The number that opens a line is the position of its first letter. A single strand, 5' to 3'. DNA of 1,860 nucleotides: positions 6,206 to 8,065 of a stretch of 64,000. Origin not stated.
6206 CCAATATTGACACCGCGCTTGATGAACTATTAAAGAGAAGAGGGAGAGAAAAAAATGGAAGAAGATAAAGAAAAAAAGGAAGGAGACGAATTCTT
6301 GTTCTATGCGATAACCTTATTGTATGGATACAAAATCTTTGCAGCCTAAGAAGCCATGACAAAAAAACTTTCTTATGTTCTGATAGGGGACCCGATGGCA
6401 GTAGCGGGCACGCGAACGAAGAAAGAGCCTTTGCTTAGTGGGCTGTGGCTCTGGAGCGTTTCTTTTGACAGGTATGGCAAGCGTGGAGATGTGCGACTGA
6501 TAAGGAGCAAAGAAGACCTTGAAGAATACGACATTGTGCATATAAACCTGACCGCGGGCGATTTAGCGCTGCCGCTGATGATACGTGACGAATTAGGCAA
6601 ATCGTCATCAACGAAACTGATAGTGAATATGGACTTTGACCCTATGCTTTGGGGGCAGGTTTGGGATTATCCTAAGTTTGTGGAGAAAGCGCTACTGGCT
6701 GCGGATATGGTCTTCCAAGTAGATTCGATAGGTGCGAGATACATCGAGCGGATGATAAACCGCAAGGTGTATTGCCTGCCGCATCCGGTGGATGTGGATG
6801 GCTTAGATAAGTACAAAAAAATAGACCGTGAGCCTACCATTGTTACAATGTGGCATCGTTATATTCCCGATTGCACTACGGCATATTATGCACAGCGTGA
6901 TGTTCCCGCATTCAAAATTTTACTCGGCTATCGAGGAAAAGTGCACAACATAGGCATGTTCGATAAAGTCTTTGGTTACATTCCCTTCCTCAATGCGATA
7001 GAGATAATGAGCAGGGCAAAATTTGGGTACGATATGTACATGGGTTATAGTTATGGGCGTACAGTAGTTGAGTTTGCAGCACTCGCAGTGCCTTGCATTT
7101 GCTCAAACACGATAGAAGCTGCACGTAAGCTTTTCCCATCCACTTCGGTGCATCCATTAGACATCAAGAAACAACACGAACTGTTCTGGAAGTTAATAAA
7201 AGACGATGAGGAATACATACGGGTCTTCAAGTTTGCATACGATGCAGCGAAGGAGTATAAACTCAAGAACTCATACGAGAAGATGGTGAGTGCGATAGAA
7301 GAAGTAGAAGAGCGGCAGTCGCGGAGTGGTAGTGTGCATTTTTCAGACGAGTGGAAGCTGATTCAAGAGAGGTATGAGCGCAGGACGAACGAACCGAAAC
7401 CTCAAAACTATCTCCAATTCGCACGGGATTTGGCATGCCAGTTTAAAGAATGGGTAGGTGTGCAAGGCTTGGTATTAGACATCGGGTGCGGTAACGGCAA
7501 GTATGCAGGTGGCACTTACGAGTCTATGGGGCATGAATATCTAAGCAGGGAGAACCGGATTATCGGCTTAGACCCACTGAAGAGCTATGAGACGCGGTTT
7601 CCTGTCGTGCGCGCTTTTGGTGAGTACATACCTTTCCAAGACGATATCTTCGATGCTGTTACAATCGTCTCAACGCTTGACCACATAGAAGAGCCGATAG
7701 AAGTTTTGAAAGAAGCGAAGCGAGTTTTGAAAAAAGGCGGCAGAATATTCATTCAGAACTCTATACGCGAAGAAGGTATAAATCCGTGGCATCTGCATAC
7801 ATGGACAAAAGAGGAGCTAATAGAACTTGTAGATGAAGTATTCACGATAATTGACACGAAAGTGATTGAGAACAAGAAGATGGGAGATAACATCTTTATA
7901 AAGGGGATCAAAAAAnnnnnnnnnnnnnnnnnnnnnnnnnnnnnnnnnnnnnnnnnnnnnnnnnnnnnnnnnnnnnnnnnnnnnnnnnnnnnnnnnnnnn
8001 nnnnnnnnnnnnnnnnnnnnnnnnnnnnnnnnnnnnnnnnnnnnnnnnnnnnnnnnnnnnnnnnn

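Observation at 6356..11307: Glycan-modification cassette with a GT4-methyltransferase fusion, a truncated UDP-sugar dehydrogenase and an O-carbamoyltransferase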

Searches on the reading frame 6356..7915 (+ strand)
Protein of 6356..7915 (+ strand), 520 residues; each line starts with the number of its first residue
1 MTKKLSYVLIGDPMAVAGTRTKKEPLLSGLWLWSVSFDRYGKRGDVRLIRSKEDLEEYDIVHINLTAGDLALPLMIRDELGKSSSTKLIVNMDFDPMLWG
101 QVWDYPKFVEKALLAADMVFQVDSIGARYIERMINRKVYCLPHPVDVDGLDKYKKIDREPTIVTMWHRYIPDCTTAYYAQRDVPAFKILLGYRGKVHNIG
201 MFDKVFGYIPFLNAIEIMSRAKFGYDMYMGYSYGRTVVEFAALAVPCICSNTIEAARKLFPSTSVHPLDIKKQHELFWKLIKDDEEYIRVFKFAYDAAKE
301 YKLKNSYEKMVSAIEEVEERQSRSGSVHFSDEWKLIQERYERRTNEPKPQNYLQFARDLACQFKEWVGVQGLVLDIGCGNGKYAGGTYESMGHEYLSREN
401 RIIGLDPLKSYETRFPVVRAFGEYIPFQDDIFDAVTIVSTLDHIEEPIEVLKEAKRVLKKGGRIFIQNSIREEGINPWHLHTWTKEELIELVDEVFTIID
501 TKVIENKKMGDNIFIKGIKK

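Call 3: search_protein_families(library=pfam, proteins=[window:6356-7915:+], max_evalue=0.1)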
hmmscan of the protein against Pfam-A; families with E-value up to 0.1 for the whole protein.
window:6356-7915:+ (520 aa): 11 families
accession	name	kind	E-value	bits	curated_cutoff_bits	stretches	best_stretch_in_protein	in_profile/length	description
PF08241.18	Methyltransf_11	-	2.6e-13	50.9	21.2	1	374-466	1-95/95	Methyltransferase domain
PF13847.12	Methyltransf_31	-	5.3e-11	42.8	27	1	422-497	64-127/145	Methyltransferase domain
PF13649.12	Methyltransf_25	-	3.3e-09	37.7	27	1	373-462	1-97/97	Methyltransferase domain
PF13489.12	Methyltransf_23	-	9.4e-09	35.6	27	1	372-468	25-118/164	Methyltransferase domain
PF08242.18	Methyltransf_12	-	7.1e-07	30.3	30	1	374-464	1-98/98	Methyltransferase domain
PF01209.24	Ubie_methyltran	-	1e-06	28.7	20.1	1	417-466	102-151/233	ubiE/COQ5 methyltransferase family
PF05148.21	Methyltransf_8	-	0.00028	21.3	27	1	370-467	73-157/219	Hypothetical methyltransferase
PF01555.25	N6_N4_Mtase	-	0.00035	21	26.7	1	446-502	31-76/221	DNA methylase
PF07021.18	MetW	-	0.001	19.2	21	0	427-460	71-104/193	Methionine biosynthesis protein MetW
PF08003.17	Methyltransf_9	-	0.0013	18.2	23.8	1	372-468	118-219/315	Protein of unknown function (DUF1698)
PF20922.3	Anamorsin_N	-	0.031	14.4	27.1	0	432-482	52-103/163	Anamorsin, N-terminal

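Call 4: search_protein_families(library=ncbifam, proteins=[window:6356-7915:+], max_evalue=0.1)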
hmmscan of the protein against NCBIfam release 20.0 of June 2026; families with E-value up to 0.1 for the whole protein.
window:6356-7915:+ (520 aa): 28 families (the best 25 are shown)
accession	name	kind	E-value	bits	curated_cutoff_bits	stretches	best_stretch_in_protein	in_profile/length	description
NF045667.1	MTase_DVU1556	equivalog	4.6e-11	42.6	155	1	370-467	23-120/213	DVU_1556 family methyltransferase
NF001241.0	PRK00216.1-2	equivalog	7.6e-08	32.3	327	1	409-468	90-149/231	demethylmenaquinone methyltransferase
TIGR01934.1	MenG_MenH_UbiE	subfamily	9e-08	31.7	158.35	1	373-471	43-146/223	ubiquinone/menaquinone biosynthesis methyltransferase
NF011650.0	PRK15068.1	equivalog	3e-07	29.6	209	1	372-468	125-227/324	tRNA 5-methoxyuridine(34)/uridine 5-oxyacetic acid(34) synthase CmoB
NF001244.0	PRK00216.1-5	equivalog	5.9e-07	29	216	1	372-474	51-161/236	bifunctional demethylmenaquinone methyltransferase/2-methoxy-6-polyprenyl-1,4-benzoquinol methylase UbiE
TIGR00452.1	TIGR00452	equivalog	5.9e-07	28.6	275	1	372-468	120-221/316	tRNA 5-methoxyuridine(34)/uridine 5-oxyacetic acid(34) synthase CmoB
NF001243.0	PRK00216.1-4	equivalog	1.9e-06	27.4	235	1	424-466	109-151/237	demethylmenaquinone methyltransferase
NF001240.0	PRK00216.1-1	equivalog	2.5e-06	26.7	378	1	415-467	117-169/251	bifunctional demethylmenaquinone methyltransferase/2-methoxy-6-polyprenyl-1,4-benzoquinol methylase UbiE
NF001242.0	PRK00216.1-3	equivalog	4.2e-06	26.3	351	1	413-466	122-175/258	bifunctional demethylmenaquinone methyltransferase/2-methoxy-6-polyprenyl-1,4-benzoquinol methylase UbiE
TIGR02752.1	MenG_heptapren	equivalog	1e-05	25.2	419.85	1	424-466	107-149/231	demethylmenaquinone methyltransferase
NF047649.1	MTase_UXPK_star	exception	1.4e-05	24.3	460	1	421-468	136-183/283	methyltransferase/UXPK-star double selenoprotein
NF041536.1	ArsM_DUF2284_UU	exception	2.7e-05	22.7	575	1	418-472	132-186/459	arsenite methyltransferase/DUF2284 domain selenoprotein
NF041675.1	sarc_dimgly_tmase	equivalog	3.8e-05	23.8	550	1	371-469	68-172/278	sarcosine/dimethylglycine N-methyltransferase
TIGR01983.1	UbiG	equivalog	3.9e-05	23.1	102.95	1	423-492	108-175/228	bifunctional 2-polyprenyl-6-hydroxyphenol methylase/3-demethylubiquinol 3-O-methyltransferase UbiG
TIGR02081.1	metW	equivalog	4.1e-05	23.2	189.5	1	427-460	71-104/194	methionine biosynthesis protein MetW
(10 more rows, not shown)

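Call 16: find_related_loci(query=window:6356-7915:+, collection=viral_contigs, flank=10000)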
Query window:6356-7915:+ (520 aa) in viral_contigs; peptide patterns used: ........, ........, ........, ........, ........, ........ (x = any residue, [..] = any of these).
3 stretches matched a pattern, but none encodes a relative of the query by tblastn (E <= 1e-3).

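Call 22: search_protein_families(library=phrogs, proteins=[window:6356-7915:+], max_evalue=0.01)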
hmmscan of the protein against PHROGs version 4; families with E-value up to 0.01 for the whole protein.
window:6356-7915:+ (520 aa): 3 families
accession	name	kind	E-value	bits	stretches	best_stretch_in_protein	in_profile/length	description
phrog_4752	-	other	3.6e-06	27.4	1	351-471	33-163/241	tRNA methyltransferase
phrog_23522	-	unknown function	6.6e-06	26.9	1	373-467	55-153/273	-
phrog_22502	-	other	0.0024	18.6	1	363-466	67-173/276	methyltransferase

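Call 24: find_homologous_proteins(query=window:6356-7915:+)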
Query window:6356-7915:+ (520 aa): 69 proteins with E <= 0.001 among 8000 candidates.
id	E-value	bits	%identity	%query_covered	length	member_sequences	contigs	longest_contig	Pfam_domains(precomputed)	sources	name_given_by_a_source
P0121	0.0e+0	1149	95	100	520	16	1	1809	PF13847.13,PF13489.13,PF13649.13,PF01209.25,PF08241.19,PF08242.19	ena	-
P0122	9.3e-269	910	74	99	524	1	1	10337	PF07021.19,PF13847.13,PF13489.13,PF13649.13,PF01209.25,PF08241.19,PF08242.19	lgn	-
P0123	4.1e-226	769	61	100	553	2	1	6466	PF13847.13,PF13489.13,PF13649.13,PF08241.19,PF08242.19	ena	-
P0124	1.0e-200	686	57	99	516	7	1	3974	PF13847.13,PF13489.13,PF13649.13,PF08241.19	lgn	-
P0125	1.0e-197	676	57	99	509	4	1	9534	PF13847.13,PF13489.13,PF13649.13,PF01209.25,PF08241.19,PF08242.19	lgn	-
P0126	5.3e-197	673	56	100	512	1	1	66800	PF13847.13,PF13489.13,PF13649.13,PF08241.19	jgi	-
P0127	2.3e-196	671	56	99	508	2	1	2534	PF13847.13,PF13489.13,PF13649.13,PF08241.19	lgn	-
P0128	1.8e-191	655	57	96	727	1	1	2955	PF13847.13,PF13489.13,PF13649.13,PF05148.22,PF01209.25,PF08241.19,PF08242.19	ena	-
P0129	3.0e-191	654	57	99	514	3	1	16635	PF13847.13,PF13489.13,PF13649.13,PF01209.25,PF08241.19,PF08242.19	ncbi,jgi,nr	ncbi:MAG: methyltransferase domain-containing protein [Deltaproteobacteria bacterium]|nr:methyltrans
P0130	1.6e-190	652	57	97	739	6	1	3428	PF13847.13,PF13489.13,PF13649.13,PF05148.22,PF08241.19,PF08242.19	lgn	-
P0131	1.9e-189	649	55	99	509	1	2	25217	PF13847.13,PF13489.13,PF13649.13,PF08241.19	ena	-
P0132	2.8e-188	645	55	99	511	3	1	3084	PF13847.13,PF13489.13,PF13649.13,PF01209.25,PF08241.19,PF08242.19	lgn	-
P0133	6.0e-188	644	56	96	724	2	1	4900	PF13847.13,PF13489.13,PF13649.13,PF01209.25,PF08241.19,PF08242.19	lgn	-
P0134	8.9e-187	640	55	100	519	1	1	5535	PF13847.13,PF13489.13,PF13649.13,PF01209.25,PF08241.19,PF08242.19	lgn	-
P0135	1.1e-185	636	45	85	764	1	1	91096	PF13847.13,PF13489.13,PF13649.13,PF05148.22,PF05219.18,PF01209.25,PF08241.19,PF08242.19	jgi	jgi:ubiquinone/menaquinone biosynthesis C-methylase UbiE/glycosyltransferase involved in cell wall b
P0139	1.8e-179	616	55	99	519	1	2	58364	PF13847.13,PF13489.13,PF13649.13,PF01209.25,PF08241.19,PF08242.19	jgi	-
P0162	6.8e-113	396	57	61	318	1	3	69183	-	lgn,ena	-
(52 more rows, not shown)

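Call 30: find_encoding_contigs(protein=P0135, flank=10000, max_places=2)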
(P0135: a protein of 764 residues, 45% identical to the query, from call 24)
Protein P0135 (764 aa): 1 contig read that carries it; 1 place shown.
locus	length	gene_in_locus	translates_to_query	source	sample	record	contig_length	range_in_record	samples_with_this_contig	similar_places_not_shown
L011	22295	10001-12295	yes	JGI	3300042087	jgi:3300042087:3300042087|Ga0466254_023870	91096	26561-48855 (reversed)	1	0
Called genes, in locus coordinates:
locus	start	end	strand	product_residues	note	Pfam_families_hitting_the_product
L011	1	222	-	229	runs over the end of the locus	PF00722:Glyco_hydro_16 (faint)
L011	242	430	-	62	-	-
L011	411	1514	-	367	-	PF00078:RVT_1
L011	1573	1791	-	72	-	-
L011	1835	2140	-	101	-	-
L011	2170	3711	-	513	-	-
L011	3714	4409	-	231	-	PF13385:Laminin_G_3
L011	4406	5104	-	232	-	-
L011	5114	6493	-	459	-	PF14870:PSII_BNR (faint)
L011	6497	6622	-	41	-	-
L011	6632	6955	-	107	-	-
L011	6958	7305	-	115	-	-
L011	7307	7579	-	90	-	-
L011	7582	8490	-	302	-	-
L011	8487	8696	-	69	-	-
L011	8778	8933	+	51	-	-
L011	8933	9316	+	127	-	-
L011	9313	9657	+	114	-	-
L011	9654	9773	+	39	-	-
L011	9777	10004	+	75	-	-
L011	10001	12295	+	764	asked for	PF08241:Methyltransf_11, PF08242:Methyltransf_12 (weak), PF13649:Methyltransf_25, PF13847:Methyltransf_31 (weak), PF13489:Methyltransf_23, PF08241:Methyltransf_11, PF13649:Methyltransf_25, PF13847:Methyltransf_31, +4 more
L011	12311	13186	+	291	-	PF03721:UDPG_MGDP_dh_N, PF00984:UDPG_MGDP_dh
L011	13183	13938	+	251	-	PF00483:NTP_transferase, PF01128:IspD (weak), PF12804:NTP_transf_3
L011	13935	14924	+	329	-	PF01073:3Beta_HSD, PF01370:Epimerase, PF02719:Polysacc_synt_2, PF04321:RmlD_sub_bind, PF16363:GDP_Man_Dehyd, PF07993:NAD_binding_4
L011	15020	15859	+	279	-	-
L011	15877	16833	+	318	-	-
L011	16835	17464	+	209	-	-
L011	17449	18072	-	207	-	PF25087:GMPPB_C (faint), PF25084:LbH_EIF2B (weak), PF00132:Hexapep (weak)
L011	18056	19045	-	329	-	PF01408:GFO_IDH_MocA, PF02894:GFO_IDH_MocA_C, PF22725:GFO_IDH_MocA_C3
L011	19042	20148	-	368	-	PF01041:DegT_DnrJ_EryC1, PF01212:Beta_elim_lyase (weak)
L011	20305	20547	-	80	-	-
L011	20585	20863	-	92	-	-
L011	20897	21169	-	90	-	-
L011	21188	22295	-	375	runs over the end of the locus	-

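Call 31: find_encoding_contigs(protein=P0126, flank=10000, max_places=2)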
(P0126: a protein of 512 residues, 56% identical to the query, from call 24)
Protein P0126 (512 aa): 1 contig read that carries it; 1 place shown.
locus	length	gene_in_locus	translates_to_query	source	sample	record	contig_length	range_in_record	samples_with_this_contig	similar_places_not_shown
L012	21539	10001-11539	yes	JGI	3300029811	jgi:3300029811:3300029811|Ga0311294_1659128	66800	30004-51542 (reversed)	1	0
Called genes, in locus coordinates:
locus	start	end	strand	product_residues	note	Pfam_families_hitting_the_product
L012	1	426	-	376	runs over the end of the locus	PF08308:PEGA (weak)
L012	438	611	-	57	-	-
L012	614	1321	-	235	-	-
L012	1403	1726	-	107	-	-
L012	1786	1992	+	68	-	-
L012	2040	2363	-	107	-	-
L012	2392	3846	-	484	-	PF00112:Peptidase_C1, PF00754:F5_F8_type_C, PF22633:F5_F8_type_C_2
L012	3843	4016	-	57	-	-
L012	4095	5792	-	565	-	-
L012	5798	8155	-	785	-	-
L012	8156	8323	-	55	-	-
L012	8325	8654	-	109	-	-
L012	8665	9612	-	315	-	-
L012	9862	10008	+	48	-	-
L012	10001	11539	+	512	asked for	PF13847:Methyltransf_31 (faint), PF13489:Methyltransf_23 (weak), PF08241:Methyltransf_11, PF13649:Methyltransf_25 (weak)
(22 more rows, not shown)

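Call 37: predict_structure(alignment_id=A1)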
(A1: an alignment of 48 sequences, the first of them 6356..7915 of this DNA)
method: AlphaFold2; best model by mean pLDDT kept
length: 520 residues; sequences in the alignment: 48
mean_pLDDT: 85.1   pTM: 0.63
mean pLDDT of the five models: 85.1, 84.3, 82.2, 82.0, 81.8
residues with pLDDT >= 90: 296; 70-90: 137; 50-70: 54; < 50: 33
segments of 3 or more residues with pLDDT < 50: 326-329, 381-385, 398-413, 418-423
pLDDT, mean of each block of 10 residues (from residue 1): 88 74 62 94 93 95 91 94 90 89 88 96 95 94 94 95 95 94 97 90 94 94 97 95 98 97 98 98 97 97 96 93 58 62 72 81 76 67 50 50 43 48 62 84 81 89 92 77 92 96 86 94
secondary structure, 60 per line:
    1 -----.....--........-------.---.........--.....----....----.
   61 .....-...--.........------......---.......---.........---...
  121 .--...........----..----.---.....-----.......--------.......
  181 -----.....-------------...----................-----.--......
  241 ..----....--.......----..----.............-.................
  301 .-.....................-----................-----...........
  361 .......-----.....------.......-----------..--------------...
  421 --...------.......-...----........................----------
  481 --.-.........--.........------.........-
elements in order: E6-10 H13-20 H32-40 E43-47 H52-55 E60-65 H72-80 E87-92 H96-102 H106-114 E118-121 H124-134 H149-153 E159-165 H174-180 E186-190 E204-206 H211-220 E221-226 H235-242 E247-250 H254-259 H270-282 H284-301 H303-323 H329-344 H350-367 E373-377 H384-390 E418-420 E423-425 E432-438 H447-457 E458-470 H485-493 E496-504 E511-519

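Call 55: find_encoding_contigs(protein=P0162, flank=10000, max_places=1)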
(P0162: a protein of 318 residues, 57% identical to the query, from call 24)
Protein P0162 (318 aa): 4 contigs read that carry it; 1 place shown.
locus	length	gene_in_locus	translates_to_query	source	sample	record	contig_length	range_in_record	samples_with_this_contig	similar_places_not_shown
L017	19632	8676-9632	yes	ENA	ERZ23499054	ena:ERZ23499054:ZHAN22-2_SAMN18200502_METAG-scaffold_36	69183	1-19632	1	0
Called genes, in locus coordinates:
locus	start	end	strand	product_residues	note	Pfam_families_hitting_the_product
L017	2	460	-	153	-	?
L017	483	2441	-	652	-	-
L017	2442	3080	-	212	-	-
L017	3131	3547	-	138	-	-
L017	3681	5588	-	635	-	-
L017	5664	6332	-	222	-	-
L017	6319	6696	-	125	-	-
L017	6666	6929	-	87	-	-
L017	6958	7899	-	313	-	-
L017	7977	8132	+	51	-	-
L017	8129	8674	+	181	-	-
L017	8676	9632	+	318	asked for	-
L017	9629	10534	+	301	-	PF01408:GFO_IDH_MocA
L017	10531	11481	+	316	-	-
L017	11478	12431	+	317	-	PF04321:RmlD_sub_bind, PF01073:3Beta_HSD, PF01370:Epimerase, PF02719:Polysacc_synt_2, PF13460:NAD_binding_10, PF16363:GDP_Man_Dehyd, PF07993:NAD_binding_4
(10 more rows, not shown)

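Call 56: find_encoding_contigs(protein=P0139, flank=10000, max_places=1)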
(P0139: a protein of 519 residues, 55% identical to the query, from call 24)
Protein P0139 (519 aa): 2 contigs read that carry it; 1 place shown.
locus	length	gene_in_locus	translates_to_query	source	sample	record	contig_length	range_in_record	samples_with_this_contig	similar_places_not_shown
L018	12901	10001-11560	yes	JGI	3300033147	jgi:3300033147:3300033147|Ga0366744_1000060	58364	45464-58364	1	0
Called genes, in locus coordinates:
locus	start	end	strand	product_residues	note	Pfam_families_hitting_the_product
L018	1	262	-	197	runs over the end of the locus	PF00801:PKD (weak), PF18911:PKD_4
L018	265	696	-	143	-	-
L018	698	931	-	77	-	-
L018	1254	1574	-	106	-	-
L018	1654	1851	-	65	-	-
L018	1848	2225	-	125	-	-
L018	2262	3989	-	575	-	-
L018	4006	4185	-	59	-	-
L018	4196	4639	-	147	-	-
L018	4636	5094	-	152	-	-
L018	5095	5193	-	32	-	-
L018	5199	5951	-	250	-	-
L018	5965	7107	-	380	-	PF05048:NosD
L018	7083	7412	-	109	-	-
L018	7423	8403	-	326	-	-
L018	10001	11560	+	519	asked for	PF13489:Methyltransf_23, PF01209:Ubie_methyltran (faint), PF08241:Methyltransf_11, PF08242:Methyltransf_12 (weak), PF13649:Methyltransf_25, PF13847:Methyltransf_31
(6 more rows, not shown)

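Call 78: fold_search(model_id=the predicted structure, library=viral)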
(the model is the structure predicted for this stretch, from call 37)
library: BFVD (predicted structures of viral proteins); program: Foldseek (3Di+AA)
matches with E <= 10: 1029; with E <= 0.001: 207
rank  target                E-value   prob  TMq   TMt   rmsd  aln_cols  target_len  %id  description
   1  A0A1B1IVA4            1.5e-25  1.00  0.55  0.48   2.2       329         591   26  (no name in the UniProt tables at hand)
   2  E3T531                1.2e-13  1.00  0.40  0.40  17.2       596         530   15  Putative methyltransferase [Cafeteria roenbergensis virus (strain BV-PW1)]
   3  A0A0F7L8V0            1.8e-10  1.00  0.46  0.60   5.3       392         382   12  Glycosyl transferase [uncultured marine virus]
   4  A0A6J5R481            2.3e-09  1.00  0.45  0.45   4.2       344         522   15  Glycosyltransferase 2-like domain-containing protein [uncultured Caudovirales phage]
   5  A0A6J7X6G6            2.8e-09  1.00  0.47  0.58   5.0       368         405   10  Glycosyl transferases group 1 [uncultured Caudovirales phage]
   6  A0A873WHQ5            2.8e-09  1.00  0.39  0.48   7.6       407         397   13  (no name in the UniProt tables at hand)
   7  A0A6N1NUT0            3.0e-09  1.00  0.45  0.66   5.0       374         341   11  Spore protein YkvP/CgeB glycosyl transferase-like domain-containing protein [Tupanvirus soda lake]
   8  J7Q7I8                3.2e-09  1.00  0.42  0.62   6.3       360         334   17  Putative glycosyltransferase [Alphaspiravirus yamagawaense]
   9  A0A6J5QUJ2            3.2e-09  1.00  0.41  0.34  16.1       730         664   11  Glycosyl transferase, family 1 [uncultured Caudovirales phage]
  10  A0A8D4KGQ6            5.1e-09  1.00  0.45  0.57   5.9       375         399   11  (no name in the UniProt tables at hand)
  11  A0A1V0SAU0            8.5e-09  1.00  0.34  0.35  19.7       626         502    9  Glycosyltransferase [Catovirus CTV1]
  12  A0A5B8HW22            1.2e-08  1.00  0.42  0.37  16.0       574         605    8  Glycosyl transferase family 2 [Mimiviridae sp. ChoanoV1]
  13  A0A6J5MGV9            1.4e-08  1.00  0.43  0.64   6.1       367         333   12  RfaG Glycosyltransferase [uncultured Caudovirales phage]
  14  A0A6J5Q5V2            1.9e-08  1.00  0.44  0.58   5.3       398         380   11  Glycosyl transferases group 1 [uncultured Caudovirales phage]
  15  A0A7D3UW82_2          2.1e-08  1.00  0.42  0.24  16.0       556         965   11  Glycosyltransferase [Fadolivirus FV1/VV64]
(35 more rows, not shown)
